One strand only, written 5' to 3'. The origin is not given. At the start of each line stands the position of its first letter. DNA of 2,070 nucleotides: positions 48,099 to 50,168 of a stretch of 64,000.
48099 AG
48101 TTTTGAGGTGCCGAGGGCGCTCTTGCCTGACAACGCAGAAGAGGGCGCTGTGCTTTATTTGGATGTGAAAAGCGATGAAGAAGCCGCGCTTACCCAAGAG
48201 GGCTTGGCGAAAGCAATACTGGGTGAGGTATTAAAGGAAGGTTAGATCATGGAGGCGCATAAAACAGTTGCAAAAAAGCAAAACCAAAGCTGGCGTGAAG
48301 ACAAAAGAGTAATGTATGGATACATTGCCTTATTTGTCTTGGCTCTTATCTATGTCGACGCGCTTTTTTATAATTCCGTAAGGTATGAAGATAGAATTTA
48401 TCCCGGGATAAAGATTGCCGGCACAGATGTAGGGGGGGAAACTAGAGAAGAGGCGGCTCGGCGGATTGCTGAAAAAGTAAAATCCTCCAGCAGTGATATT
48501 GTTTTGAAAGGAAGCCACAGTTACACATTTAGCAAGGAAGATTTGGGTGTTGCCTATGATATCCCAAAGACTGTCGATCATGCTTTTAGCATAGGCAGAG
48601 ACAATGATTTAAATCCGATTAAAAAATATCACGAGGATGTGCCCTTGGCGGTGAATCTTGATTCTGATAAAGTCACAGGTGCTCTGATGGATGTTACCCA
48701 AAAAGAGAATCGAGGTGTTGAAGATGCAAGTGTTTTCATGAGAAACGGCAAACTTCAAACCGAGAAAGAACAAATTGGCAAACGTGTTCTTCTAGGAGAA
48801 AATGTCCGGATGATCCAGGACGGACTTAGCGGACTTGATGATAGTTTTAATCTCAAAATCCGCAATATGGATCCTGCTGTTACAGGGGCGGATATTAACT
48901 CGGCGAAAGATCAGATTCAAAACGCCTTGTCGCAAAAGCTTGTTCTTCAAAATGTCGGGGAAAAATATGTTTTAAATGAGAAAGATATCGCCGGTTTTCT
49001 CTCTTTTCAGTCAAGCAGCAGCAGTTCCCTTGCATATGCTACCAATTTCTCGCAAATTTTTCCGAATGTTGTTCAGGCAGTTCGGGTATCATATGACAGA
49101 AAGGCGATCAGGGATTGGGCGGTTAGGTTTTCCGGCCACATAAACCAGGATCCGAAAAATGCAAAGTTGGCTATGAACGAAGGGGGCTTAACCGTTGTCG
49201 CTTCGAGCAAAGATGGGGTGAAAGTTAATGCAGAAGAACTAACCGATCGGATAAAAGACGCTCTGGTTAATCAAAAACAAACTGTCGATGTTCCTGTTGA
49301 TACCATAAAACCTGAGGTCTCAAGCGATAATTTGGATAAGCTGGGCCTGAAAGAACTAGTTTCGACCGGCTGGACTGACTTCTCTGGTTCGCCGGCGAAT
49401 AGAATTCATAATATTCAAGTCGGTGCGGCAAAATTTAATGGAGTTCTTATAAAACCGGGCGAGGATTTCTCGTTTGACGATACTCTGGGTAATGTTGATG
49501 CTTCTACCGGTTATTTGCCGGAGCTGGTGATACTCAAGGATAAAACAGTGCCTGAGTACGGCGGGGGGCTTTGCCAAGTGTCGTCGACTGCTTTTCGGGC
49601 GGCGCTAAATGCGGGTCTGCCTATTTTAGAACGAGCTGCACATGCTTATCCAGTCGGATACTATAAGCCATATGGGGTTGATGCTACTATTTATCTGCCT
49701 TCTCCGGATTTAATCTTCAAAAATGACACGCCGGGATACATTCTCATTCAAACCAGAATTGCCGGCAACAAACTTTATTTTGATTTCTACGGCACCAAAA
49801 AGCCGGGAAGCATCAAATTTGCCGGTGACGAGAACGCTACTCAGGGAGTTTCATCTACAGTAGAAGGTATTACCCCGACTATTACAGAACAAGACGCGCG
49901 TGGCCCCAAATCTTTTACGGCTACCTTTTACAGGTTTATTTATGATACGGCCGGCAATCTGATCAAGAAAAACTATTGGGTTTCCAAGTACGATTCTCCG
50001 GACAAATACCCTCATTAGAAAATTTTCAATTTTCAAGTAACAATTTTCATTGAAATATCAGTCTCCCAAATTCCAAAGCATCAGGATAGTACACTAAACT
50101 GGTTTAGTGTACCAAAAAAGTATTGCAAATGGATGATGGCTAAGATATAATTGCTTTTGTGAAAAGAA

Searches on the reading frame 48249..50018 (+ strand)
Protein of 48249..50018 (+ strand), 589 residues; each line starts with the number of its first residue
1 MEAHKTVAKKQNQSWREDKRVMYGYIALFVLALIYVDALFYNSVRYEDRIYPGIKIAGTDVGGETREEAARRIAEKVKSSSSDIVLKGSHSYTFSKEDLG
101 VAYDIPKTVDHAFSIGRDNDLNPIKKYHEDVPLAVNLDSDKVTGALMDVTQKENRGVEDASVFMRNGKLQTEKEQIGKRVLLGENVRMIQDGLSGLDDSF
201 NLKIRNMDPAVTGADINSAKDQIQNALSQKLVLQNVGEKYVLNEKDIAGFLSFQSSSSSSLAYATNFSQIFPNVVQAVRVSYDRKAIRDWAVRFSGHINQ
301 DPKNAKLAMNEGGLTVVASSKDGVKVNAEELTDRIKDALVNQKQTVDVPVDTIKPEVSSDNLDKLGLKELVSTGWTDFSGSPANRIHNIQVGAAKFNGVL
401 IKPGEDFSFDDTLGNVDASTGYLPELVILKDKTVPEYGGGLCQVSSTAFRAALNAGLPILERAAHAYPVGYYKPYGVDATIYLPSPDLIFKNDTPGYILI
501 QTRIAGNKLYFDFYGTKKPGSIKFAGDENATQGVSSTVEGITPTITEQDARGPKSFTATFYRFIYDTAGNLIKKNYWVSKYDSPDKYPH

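Call 5: search_protein_families(library=pfam, proteins=[window:48249-50018:+], max_evalue=0.001)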
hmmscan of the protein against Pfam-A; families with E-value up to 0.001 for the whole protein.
window:48249-50018:+ (589 aa): 2 families
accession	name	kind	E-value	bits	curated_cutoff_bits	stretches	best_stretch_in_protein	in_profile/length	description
PF04294.18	VanW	-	5.3e-42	142.8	27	1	384-514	1-130/130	VanW like protein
PF12229.13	PG_binding_4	-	5.6e-24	85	22.1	2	92-196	1-111/117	Putative peptidoglycan binding domain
